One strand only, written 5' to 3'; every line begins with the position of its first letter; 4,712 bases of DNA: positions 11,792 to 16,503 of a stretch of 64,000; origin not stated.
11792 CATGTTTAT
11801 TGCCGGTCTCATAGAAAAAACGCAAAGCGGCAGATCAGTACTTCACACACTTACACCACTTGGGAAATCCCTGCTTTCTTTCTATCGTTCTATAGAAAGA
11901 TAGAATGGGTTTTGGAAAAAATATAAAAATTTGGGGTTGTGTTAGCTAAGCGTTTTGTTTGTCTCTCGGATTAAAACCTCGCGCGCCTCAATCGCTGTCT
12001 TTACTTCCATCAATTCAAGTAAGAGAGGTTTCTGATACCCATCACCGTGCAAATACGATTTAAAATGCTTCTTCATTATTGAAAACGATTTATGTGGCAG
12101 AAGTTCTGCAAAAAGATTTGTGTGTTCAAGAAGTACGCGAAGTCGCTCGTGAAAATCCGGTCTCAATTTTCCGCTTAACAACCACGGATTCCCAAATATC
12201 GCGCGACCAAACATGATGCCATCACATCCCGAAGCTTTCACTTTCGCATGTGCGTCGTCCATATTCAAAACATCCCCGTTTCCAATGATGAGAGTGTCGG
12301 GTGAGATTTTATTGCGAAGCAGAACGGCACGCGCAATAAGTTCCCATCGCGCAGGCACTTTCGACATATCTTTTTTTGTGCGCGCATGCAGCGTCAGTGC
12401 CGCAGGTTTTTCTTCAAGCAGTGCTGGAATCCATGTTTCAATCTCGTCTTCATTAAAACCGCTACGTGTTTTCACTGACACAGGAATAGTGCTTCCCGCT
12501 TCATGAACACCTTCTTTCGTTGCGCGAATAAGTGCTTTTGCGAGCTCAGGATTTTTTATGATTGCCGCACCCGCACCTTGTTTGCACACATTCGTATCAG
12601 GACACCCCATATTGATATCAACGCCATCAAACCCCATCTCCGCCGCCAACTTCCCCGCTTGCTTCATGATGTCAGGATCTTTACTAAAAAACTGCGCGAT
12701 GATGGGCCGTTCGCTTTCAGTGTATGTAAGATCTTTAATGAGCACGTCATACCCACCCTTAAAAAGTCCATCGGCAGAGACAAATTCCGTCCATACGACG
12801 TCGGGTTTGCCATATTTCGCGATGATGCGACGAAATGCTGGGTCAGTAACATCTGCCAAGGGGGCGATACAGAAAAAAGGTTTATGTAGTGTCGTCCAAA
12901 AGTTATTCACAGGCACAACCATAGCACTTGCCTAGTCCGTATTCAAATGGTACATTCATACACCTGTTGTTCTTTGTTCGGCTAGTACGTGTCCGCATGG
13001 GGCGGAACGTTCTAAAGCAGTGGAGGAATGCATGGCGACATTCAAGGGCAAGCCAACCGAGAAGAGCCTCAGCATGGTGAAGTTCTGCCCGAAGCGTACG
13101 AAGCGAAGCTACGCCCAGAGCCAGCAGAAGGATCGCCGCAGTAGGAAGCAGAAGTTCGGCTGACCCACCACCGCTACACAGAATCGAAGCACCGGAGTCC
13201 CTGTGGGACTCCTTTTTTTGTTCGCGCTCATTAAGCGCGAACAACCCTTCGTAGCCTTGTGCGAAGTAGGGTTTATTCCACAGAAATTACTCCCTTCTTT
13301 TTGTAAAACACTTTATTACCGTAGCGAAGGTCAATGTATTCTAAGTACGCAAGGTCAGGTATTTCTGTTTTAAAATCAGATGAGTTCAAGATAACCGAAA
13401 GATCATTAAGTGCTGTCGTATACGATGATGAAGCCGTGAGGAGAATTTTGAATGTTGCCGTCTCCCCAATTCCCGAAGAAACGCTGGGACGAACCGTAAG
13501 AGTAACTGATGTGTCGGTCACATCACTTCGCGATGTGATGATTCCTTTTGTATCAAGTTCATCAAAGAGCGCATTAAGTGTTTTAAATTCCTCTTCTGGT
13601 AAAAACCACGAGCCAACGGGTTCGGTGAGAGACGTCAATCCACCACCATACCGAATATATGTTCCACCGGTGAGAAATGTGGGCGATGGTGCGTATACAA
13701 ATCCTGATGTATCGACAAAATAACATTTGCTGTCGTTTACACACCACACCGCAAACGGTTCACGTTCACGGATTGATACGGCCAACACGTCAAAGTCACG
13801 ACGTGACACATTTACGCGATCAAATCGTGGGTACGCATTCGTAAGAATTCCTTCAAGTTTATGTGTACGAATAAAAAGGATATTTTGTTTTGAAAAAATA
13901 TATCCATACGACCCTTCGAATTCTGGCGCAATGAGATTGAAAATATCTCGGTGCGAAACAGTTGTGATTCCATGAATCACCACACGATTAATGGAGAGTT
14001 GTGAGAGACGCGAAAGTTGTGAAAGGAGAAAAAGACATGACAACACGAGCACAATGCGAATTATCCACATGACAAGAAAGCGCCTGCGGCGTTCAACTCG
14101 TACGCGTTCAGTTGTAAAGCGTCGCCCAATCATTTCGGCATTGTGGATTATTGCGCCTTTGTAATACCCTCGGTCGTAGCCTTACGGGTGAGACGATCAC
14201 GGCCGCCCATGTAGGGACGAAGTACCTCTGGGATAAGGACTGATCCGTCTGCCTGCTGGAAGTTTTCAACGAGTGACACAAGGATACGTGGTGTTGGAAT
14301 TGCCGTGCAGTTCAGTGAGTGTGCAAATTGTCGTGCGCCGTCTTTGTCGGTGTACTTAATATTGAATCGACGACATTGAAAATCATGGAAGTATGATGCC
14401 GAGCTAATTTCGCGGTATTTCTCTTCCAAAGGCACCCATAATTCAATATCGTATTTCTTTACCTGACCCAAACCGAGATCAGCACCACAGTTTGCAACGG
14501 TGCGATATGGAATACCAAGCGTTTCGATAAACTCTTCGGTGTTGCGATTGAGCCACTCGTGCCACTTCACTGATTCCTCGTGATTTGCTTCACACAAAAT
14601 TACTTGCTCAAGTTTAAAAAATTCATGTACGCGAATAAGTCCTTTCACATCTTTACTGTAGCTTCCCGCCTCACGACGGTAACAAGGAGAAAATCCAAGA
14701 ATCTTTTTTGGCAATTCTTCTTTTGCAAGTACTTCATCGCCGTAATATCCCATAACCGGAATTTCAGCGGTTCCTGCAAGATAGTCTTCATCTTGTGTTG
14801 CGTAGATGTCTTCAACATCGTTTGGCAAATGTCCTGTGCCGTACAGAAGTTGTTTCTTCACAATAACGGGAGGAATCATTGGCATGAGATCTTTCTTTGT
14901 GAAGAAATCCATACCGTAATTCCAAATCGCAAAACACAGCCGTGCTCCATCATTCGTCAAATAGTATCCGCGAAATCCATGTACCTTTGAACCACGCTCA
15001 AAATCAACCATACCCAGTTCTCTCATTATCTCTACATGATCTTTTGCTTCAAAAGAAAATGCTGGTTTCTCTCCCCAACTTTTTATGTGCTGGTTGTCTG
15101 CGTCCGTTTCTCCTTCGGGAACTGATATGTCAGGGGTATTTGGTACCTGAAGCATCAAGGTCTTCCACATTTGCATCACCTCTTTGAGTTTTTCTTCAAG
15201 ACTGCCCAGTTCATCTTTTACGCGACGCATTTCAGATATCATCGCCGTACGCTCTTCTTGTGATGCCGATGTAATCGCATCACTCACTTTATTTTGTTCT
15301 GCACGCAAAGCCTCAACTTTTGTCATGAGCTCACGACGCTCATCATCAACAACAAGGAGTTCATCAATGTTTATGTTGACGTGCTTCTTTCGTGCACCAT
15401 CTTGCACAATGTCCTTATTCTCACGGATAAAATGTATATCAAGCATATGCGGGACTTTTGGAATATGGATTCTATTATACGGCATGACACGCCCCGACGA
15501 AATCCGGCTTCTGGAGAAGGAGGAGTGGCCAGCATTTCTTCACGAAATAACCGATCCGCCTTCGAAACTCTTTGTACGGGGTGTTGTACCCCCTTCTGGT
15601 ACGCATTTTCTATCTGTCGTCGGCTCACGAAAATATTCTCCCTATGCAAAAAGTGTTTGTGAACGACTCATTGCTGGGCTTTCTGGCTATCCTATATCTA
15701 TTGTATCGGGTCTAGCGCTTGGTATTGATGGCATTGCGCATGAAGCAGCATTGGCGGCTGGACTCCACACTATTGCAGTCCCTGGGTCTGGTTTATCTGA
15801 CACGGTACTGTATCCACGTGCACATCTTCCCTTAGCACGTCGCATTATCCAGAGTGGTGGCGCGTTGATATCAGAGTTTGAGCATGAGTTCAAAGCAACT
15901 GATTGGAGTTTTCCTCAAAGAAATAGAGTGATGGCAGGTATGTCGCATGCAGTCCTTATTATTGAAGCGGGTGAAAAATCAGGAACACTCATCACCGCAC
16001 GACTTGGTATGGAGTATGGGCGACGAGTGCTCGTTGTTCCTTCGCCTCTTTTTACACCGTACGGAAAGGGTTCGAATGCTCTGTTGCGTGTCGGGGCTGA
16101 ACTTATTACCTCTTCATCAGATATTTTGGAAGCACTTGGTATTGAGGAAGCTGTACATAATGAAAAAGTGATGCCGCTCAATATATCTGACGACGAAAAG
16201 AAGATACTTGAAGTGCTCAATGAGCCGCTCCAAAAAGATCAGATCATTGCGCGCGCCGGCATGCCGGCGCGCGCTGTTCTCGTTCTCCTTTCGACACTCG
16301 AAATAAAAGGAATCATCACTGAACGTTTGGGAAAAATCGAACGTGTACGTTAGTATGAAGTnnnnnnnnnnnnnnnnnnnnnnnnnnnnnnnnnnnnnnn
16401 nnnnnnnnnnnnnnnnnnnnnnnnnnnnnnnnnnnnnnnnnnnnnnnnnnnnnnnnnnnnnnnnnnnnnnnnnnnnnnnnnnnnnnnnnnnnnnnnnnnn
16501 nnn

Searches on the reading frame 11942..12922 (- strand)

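Call 9: search_protein_families(library=pfam, proteins=[window:11942-12922:-], max_evalue=0.0001)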
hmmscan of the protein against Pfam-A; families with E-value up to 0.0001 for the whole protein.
window:11942-12922:- (326 aa): 1 family
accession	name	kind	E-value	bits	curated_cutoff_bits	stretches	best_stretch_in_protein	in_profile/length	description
PF01207.24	Dus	-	3.1e-55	187.9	20.4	1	19-315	2-300/311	Dihydrouridine synthase (Dus)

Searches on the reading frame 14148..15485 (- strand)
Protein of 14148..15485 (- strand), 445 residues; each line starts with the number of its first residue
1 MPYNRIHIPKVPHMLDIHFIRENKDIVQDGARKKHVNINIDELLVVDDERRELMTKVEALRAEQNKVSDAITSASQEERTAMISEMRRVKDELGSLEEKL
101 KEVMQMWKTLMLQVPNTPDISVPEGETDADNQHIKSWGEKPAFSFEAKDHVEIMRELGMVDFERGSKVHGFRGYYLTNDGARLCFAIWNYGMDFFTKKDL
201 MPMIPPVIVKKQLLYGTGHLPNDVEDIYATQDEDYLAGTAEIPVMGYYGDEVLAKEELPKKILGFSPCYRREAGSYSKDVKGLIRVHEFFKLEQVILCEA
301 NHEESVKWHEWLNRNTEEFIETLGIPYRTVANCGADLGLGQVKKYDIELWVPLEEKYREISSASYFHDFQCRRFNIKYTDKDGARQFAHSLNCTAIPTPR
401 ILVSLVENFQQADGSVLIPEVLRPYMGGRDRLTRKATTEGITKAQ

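Call 9: search_protein_families(library=pfam, proteins=[window:14148-15485:-], max_evalue=0.0001)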
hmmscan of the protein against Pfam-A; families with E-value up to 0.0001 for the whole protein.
window:14148-15485:- (445 aa): 2 families
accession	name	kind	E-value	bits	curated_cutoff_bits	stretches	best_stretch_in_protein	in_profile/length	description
PF00587.30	tRNA-synt_2b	-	2.6e-30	106.2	29.3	1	231-408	8-178/179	tRNA synthetase class II core domain (G, H, P, S and T)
PF02403.27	Seryl_tRNA_N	-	1.8e-23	83.2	28.2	1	14-118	1-108/108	Seryl-tRNA synthetase N-terminal domain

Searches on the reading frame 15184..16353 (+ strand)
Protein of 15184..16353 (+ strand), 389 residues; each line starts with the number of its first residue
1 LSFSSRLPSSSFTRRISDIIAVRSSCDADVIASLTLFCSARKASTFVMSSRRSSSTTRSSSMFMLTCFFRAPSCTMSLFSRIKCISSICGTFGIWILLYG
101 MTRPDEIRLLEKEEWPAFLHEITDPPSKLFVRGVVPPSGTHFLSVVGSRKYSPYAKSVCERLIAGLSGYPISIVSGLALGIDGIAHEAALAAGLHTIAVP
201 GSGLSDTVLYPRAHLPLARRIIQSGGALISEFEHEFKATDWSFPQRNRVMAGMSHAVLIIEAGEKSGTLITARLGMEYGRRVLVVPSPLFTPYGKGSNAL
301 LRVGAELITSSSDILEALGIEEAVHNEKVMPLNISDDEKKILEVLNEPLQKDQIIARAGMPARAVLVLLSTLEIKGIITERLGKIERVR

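Call 9: search_protein_families(library=pfam, proteins=[window:15184-16353:+], max_evalue=0.0001)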
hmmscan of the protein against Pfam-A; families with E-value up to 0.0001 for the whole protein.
window:15184-16353:+ (389 aa): 2 families
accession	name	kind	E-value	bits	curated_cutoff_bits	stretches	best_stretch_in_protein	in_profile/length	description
PF02481.21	DNA_processg_A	-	1.7e-62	210.8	29.6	1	109-309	11-211/212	DNA recombination-mediator protein A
PF17782.7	DprA_WH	-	2e-08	34.6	22.9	1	335-380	11-57/61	DprA winged helix domain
